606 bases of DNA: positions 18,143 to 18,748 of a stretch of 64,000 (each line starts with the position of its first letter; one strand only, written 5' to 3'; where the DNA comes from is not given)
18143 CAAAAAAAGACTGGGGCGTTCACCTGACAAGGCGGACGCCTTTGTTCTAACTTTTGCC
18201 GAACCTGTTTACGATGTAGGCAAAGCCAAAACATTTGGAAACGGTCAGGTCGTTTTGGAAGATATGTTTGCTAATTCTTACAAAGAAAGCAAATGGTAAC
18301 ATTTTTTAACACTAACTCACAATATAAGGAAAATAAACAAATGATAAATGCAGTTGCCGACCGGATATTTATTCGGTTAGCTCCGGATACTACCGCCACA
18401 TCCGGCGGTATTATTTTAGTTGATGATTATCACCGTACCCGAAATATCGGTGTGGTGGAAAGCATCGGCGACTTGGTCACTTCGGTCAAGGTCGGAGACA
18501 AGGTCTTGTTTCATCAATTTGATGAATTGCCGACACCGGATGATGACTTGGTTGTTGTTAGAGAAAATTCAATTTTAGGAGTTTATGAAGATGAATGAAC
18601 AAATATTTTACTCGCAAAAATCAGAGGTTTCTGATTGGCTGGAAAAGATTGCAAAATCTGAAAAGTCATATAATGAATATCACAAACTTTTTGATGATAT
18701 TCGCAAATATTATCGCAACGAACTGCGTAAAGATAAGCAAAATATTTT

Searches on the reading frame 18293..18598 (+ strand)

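Call 78: search_protein_families(library=pfam, proteins=[window:18293-18598:+], max_evalue=0.001)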
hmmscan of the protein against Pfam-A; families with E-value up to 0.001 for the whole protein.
window:18293-18598:+ (101 aa): 1 family
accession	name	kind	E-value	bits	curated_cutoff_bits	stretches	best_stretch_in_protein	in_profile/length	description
PF00166.26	Cpn10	-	2.4e-11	43.9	21.1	1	18-98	2-93/93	Chaperonin 10 Kd subunit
